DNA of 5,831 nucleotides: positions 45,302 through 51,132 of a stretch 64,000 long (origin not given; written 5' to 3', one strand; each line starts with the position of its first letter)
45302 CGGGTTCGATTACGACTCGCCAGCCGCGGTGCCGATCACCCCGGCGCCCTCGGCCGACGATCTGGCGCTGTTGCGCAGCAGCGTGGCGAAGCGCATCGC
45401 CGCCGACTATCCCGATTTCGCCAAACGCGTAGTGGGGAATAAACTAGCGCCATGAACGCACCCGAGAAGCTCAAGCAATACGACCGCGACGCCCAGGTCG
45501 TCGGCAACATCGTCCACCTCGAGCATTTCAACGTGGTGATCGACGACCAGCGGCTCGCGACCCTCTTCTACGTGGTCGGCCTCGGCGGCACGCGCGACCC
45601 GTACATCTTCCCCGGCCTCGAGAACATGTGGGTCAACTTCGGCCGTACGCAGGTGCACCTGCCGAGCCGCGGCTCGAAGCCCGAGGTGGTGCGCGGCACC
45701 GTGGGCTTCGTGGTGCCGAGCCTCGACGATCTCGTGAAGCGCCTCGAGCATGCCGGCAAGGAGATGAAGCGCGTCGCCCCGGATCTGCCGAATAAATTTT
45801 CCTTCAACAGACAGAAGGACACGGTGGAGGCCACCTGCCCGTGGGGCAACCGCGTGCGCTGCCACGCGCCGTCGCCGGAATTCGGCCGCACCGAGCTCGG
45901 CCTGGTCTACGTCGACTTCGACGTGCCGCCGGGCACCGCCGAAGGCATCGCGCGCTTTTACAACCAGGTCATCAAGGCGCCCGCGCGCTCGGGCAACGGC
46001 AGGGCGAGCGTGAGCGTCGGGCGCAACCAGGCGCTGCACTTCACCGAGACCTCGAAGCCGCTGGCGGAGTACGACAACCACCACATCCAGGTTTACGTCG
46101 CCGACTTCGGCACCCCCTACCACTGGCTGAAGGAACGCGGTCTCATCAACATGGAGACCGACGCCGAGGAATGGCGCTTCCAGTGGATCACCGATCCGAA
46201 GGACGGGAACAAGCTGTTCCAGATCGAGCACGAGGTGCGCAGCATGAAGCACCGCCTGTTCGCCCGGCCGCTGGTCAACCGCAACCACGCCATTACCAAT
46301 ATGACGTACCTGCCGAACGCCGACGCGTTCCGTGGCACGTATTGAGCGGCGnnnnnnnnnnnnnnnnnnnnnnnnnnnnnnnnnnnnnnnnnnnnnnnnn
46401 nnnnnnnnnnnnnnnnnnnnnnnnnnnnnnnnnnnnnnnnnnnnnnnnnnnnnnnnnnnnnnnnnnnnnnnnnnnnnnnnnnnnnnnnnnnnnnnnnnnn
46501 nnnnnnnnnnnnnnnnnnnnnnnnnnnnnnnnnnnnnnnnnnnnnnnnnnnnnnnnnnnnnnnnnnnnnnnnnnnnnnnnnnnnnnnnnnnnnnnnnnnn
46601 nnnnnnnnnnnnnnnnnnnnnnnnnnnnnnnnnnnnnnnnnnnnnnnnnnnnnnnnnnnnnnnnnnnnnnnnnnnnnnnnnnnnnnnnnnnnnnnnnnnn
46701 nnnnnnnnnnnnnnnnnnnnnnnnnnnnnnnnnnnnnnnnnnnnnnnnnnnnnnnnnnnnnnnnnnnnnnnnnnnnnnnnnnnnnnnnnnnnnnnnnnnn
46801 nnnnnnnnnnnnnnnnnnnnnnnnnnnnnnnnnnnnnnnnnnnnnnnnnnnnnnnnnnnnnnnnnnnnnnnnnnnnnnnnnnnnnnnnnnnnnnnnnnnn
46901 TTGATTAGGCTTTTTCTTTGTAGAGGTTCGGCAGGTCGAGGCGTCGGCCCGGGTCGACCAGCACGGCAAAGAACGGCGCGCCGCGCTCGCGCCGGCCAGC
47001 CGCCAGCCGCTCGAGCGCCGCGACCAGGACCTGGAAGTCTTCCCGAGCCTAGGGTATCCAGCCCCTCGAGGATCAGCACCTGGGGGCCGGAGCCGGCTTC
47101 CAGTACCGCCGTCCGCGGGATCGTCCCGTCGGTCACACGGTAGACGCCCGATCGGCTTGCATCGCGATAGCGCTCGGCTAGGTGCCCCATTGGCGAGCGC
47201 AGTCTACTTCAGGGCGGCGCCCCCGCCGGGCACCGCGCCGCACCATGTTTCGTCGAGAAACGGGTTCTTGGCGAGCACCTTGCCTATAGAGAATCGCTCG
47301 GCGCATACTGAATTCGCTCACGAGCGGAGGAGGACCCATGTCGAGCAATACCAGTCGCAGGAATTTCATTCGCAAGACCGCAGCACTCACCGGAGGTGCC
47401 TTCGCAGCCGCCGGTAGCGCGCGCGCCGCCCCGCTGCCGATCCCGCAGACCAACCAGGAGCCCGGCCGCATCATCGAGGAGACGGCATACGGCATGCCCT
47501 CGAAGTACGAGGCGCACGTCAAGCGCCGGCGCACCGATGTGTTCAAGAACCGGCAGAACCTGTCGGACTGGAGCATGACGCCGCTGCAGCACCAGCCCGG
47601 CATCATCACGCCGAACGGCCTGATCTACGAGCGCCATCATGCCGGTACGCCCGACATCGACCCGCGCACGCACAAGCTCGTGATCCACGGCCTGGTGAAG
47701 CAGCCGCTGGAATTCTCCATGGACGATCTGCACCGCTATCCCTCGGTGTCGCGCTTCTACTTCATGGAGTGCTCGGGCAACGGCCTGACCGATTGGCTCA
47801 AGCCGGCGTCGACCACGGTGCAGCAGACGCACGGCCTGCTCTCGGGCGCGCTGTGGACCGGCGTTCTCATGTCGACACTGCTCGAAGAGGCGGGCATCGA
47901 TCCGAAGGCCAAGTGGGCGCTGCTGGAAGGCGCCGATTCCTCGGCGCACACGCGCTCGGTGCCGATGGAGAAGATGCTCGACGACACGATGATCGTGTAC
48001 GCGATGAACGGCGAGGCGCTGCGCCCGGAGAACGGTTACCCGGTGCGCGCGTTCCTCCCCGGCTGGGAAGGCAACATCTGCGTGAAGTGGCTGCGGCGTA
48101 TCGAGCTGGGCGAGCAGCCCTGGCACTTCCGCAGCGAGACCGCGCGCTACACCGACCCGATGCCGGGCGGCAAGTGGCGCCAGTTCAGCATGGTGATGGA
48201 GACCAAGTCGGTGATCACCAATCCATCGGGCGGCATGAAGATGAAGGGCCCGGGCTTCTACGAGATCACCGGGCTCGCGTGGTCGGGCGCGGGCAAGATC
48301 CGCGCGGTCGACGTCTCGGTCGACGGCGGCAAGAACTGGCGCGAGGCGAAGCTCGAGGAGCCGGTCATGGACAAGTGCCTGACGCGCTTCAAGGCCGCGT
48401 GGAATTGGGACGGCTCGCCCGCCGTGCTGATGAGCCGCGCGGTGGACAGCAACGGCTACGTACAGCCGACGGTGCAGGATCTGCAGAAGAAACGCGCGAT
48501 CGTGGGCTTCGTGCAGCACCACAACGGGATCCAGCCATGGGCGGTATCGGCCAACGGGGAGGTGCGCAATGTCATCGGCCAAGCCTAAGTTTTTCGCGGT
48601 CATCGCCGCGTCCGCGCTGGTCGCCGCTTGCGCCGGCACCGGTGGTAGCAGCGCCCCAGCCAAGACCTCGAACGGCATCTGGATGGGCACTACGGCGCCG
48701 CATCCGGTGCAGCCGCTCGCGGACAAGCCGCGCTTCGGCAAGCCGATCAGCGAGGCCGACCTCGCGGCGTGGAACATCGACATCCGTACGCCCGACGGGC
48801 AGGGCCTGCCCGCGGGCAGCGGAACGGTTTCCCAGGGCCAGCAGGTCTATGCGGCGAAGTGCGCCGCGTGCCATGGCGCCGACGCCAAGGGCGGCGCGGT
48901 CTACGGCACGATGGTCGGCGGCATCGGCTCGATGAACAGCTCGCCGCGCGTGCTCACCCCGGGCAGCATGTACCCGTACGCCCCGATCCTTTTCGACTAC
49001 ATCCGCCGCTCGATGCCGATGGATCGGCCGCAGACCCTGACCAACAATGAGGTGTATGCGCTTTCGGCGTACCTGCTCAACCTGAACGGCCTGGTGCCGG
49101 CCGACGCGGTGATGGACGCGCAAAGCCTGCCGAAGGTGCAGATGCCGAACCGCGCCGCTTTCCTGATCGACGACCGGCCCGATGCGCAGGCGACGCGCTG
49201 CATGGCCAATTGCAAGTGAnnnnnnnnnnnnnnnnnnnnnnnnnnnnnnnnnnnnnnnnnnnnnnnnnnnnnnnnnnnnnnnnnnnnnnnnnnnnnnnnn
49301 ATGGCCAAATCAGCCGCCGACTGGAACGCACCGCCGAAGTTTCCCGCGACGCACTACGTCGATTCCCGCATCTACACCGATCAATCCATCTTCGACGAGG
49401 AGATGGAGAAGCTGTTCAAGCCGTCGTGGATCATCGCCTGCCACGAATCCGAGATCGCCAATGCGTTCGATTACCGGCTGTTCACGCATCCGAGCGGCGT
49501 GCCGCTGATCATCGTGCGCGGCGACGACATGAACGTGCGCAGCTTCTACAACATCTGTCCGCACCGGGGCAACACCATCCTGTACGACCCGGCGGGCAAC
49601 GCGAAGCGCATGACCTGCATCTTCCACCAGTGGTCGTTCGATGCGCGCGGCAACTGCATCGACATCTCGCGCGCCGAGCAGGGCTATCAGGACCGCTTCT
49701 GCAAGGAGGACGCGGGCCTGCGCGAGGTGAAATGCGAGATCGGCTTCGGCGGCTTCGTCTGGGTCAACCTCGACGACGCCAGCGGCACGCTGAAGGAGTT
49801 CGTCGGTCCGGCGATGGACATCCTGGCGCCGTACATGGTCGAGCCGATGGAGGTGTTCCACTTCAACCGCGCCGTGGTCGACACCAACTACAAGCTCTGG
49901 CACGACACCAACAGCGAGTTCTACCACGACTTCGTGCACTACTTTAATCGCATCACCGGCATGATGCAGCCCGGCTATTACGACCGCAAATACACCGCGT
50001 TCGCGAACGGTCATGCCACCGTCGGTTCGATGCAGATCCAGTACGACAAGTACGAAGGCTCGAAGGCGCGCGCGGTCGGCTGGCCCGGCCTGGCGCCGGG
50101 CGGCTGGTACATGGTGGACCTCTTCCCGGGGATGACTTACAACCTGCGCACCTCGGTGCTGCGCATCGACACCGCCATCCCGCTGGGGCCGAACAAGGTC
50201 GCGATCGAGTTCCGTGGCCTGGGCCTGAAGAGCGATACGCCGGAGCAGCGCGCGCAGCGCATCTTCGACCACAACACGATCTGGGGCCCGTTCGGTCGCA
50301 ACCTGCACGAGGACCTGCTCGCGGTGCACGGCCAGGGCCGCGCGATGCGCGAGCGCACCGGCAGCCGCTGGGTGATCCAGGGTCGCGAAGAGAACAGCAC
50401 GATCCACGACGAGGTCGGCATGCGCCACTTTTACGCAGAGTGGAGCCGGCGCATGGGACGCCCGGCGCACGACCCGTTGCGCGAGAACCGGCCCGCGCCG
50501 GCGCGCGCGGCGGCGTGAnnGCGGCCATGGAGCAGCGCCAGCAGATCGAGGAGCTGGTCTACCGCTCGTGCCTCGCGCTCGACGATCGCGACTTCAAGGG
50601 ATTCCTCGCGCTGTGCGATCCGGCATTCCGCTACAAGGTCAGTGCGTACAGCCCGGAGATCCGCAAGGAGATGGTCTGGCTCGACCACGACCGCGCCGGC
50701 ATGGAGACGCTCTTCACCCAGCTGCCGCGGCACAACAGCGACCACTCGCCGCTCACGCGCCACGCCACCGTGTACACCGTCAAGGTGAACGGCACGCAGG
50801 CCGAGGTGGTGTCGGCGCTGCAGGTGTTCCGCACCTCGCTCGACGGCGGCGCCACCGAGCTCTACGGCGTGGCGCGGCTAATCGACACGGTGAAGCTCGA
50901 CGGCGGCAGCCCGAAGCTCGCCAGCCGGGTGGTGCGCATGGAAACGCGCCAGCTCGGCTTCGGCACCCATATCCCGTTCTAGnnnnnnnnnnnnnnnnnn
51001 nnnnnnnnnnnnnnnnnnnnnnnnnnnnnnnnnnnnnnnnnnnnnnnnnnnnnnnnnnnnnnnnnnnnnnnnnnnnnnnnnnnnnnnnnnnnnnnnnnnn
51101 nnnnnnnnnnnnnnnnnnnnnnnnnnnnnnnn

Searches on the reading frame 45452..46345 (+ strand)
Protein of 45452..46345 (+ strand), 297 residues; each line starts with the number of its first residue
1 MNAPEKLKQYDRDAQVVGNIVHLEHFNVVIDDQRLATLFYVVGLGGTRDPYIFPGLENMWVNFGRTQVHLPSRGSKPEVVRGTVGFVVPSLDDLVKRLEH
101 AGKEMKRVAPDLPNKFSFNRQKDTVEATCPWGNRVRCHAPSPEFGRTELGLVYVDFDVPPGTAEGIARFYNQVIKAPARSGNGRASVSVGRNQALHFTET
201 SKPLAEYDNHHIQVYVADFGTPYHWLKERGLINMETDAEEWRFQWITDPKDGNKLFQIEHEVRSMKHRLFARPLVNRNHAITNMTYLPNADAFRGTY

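Call 28: search_protein_families(library=pfam, proteins=[window:45452-46345:+], max_evalue=0.001)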
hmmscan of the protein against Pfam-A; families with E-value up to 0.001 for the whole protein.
window:45452-46345:+ (297 aa): 1 family
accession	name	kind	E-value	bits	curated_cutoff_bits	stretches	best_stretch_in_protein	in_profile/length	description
PF00903.31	Glyoxalase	-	0.00045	21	20.6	0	23-104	2-94/121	Glyoxalase/Bleomycin resistance protein/Dioxygenase superfamily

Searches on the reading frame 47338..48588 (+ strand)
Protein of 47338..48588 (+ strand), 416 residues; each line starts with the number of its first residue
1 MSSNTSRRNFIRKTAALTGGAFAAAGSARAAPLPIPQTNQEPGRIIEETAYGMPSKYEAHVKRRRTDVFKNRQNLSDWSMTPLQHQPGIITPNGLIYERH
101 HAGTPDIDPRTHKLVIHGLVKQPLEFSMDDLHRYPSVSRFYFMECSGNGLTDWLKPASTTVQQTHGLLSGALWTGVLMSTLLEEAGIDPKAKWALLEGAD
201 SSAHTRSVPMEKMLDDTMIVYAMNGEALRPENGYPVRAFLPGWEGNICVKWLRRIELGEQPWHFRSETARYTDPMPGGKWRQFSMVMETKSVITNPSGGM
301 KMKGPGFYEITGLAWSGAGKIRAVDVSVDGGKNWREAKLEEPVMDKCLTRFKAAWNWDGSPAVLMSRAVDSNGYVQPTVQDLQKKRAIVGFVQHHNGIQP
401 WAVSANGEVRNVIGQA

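Call 28: search_protein_families(library=pfam, proteins=[window:47338-48588:+], max_evalue=0.001)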
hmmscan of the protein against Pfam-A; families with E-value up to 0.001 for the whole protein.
window:47338-48588:+ (416 aa): 2 families
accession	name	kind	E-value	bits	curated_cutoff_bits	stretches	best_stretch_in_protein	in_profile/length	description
PF00174.25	Oxidored_molyb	-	3.8e-50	170.2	24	1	101-261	1-164/169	Oxidoreductase molybdopterin binding domain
PF03404.22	Mo-co_dimer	-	4.6e-16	59.5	22.7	1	283-390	3-124/138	Mo-co oxidoreductase dimerisation domain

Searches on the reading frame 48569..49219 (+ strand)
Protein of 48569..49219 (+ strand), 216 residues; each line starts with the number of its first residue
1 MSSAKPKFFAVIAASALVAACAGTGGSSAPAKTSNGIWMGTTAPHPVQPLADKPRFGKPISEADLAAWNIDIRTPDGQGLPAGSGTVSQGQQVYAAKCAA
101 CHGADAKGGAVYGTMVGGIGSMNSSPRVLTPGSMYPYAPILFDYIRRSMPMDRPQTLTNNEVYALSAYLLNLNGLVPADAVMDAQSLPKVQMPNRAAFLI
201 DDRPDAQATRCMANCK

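Call 28: search_protein_families(library=pfam, proteins=[window:48569-49219:+], max_evalue=0.001)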
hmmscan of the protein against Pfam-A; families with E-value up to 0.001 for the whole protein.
window:48569-49219:+ (216 aa): 2 families
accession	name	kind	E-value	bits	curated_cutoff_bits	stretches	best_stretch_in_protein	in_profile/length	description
PF00034.26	Cytochrom_C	-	1.2e-09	39.7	21.3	1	88-172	2-89/90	Cytochrome c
PF13442.11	Cytochrome_CBB3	-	1.2e-09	38.8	27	1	87-169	3-68/68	Cytochrome C oxidase, cbb3-type, subunit III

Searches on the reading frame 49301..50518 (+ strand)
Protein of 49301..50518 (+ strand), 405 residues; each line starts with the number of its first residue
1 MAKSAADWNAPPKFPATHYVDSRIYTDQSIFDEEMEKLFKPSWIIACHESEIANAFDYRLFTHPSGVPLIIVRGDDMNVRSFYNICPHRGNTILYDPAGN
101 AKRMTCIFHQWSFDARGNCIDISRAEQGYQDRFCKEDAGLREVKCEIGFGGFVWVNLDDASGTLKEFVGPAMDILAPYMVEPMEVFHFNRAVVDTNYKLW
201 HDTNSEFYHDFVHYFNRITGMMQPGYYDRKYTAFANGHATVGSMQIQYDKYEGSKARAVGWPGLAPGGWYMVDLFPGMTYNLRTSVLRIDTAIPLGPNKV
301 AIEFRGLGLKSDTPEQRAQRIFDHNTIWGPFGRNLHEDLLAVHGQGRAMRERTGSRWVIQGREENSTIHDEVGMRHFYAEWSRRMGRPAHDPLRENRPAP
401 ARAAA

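Call 3: search_protein_families(library=pfam, proteins=[window:49301-50518:+], max_evalue=0.01)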
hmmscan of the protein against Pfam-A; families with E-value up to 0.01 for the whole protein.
window:49301-50518:+ (405 aa): 2 families
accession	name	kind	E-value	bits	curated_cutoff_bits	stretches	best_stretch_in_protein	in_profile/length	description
PF00355.32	Rieske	-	2.2e-13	50.3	20.3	1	42-124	1-80/88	Rieske [2Fe-2S] domain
PF00848.25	Ring_hydroxyl_A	-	2.4e-10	41.1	24.9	1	189-386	10-207/208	Ring hydroxylating alpha subunit (catalytic domain)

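Call 4: search_protein_families(library=ncbifam, proteins=[window:49301-50518:+], max_evalue=0.01)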
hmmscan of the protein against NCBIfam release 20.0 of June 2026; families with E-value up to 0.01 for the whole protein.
window:49301-50518:+ (405 aa): 6 families
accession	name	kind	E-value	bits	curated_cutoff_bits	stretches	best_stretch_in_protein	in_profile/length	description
NF041684.1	ant_diox_AndAc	equivalog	2.5e-33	115.3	750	1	20-234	23-243/418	anthranilate 1,2-dioxygenase large subunit AndAc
NF058607.1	GlBtMonoOxGbcA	equivalog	1e-29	103.3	670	1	20-209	33-217/420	glycine betaine monooxygenase oxygenase subunit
TIGR03228.1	anthran_1_2_A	equivalog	8.3e-29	100.6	671.9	1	23-218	19-217/438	anthranilate 1,2-dioxygenase large subunit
NF042946.1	3PPDioc_HcaE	equivalog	1.1e-28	100.5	830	1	20-171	16-166/450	3-phenylpropionate/cinnamic acid dioxygenase subunit alpha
TIGR03229.1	benzo_1_2_benA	equivalog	4.2e-27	95.1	780.95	1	20-216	16-217/433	benzoate 1,2-dioxygenase large subunit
NF052579.1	BetMthstMoxSdmAMthl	equivalog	4.7e-07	29.1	600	1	68-215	41-180/351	4beta-methylsterol monooxygenase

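Call 15: search_solved_structures(query=window:49301-50515:+, max_evalue=0.00001)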
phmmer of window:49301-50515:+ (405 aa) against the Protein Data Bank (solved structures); distinct sequences matched with E-value up to 0.00001: 30.
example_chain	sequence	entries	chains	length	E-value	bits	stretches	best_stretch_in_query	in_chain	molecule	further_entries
1wql_A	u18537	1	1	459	3.4e-27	98.8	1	20-209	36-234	iron-sulfur protein large subunit of cumene dioxygenase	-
1uli_A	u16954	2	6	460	1.6e-26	96.6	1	17-179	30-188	biphenyl dioxygenase large subunit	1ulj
3gzx_A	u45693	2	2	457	5e-26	95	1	20-199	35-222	Biphenyl dioxygenase subunit alpha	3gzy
7q04_D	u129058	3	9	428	7.1e-26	94.5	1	20-339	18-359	Terephthalate 1,2-dioxygenase, terminal oxygenase component subunit alpha 2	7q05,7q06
7vju_A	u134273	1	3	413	7.3e-26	94.4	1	20-338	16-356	Rieske (2Fe-2S) domain protein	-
8k0a_A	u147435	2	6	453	7.4e-26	94.4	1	20-171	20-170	3-phenylpropionate/cinnamic acid dioxygenase subunit alpha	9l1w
3en1_A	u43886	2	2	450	9.4e-26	94.1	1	19-174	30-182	Benzene 1,2-dioxygenase subunit alpha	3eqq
6y9c_A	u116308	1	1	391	1.4e-23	86.8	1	23-166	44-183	Carnitine monooxygenase oxygenase subunit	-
6y8j_A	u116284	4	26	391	1.6e-23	86.7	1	23-166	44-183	Carnitine monooxygenase oxygenase subunit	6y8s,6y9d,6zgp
5aeu_A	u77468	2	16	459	1.8e-23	86.6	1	20-199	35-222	BIPHENYL DIOXYGENASE SUBUNIT ALPHA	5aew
2xsh_A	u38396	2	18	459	2.2e-23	86.2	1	20-199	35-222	BIPHENYL DIOXYGENASE SUBUNIT ALPHA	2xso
2yfi_A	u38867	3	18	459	2.3e-23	86.2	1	20-199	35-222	BIPHENYL DIOXYGENASE SUBUNIT ALPHA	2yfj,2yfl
2xr8_A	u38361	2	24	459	2.3e-23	86.2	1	20-199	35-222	BIPHENYL DIOXYGENASE SUBUNIT ALPHA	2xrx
9o71_A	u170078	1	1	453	6.5e-23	84.7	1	22-173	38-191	Phenylpropionate dioxygenase-like ring-hydroxylating dioxygenase large terminal subunit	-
5xbp_A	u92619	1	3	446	2.7e-22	82.7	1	24-201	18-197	3NT oxygenase alpha subunit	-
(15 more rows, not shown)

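Call 18: find_homologous_proteins(query=window:49301-50515:+, max_evalue=1e-20)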
Query window:49301-50515:+ (405 aa): 1339 proteins with E <= 1e-20 among 4849 candidates; the best 120 are listed.
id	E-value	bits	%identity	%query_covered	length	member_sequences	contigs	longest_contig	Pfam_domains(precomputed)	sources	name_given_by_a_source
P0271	2.3e-286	968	99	100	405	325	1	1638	PF00355.33,PF00848.26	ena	-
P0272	1.9e-247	839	84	100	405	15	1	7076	PF00355.33,PF00848.26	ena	-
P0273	1.9e-245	833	83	100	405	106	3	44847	PF00355.33,PF00848.26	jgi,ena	jgi:methanesulfonate monooxygenase large subunit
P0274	2.6e-245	832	82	100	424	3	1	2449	PF00355.33,PF00848.26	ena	-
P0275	4.2e-245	832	82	100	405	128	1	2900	PF00355.33,PF00848.26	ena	-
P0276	6.0e-245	831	85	98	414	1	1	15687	PF00355.33,PF00848.26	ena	-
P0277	7.1e-245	831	82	100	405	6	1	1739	PF00355.33,PF00848.26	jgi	jgi:methanesulfonate monooxygenase subunit alpha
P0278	9.7e-245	830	83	100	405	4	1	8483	PF00355.33,PF00848.26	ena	-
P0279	1.7e-244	830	84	100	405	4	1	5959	PF00355.33,PF00848.26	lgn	-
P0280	1.1e-243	827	83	100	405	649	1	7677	PF00355.33,PF00848.26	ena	-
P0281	7.8e-242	821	81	100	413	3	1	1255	PF00355.33,PF00848.26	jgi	jgi:methanesulfonate monooxygenase large subunit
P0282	1.7e-241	820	82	100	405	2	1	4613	PF00355.33,PF00848.26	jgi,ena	-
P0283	3.1e-241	819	81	100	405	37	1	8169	PF00355.33,PF00848.26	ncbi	-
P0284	3.1e-241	819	80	100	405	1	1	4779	PF00355.33,PF00848.26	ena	-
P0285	2.0e-236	803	79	100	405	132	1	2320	PF00355.33,PF00848.26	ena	-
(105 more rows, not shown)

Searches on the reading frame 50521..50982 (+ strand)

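Call 3: search_protein_families(library=pfam, proteins=[window:50521-50982:+], max_evalue=0.01)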
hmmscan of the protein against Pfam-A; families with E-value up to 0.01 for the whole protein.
window:50521-50982:+ (153 aa): 2 families
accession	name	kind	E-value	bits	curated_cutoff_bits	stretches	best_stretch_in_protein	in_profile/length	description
PF13577.12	SnoaL_4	-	4.4e-08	33.6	24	1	3-134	3-123/126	SnoaL-like domain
PF00866.24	Ring_hydroxyl_B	-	1.8e-07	31.8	27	1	18-143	4-140/144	Ring hydroxylating beta subunit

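Call 4: search_protein_families(library=ncbifam, proteins=[window:50521-50982:+], max_evalue=0.01)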
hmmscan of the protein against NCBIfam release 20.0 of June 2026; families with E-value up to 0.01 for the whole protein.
window:50521-50982:+ (153 aa): 1 family
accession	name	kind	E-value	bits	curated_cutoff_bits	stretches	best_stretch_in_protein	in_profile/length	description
NF007479.0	PRK10069.1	subfamily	0.0027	17.7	145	1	3-141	18-172/185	3-phenylpropionate/cinnamic acid dioxygenase subunit beta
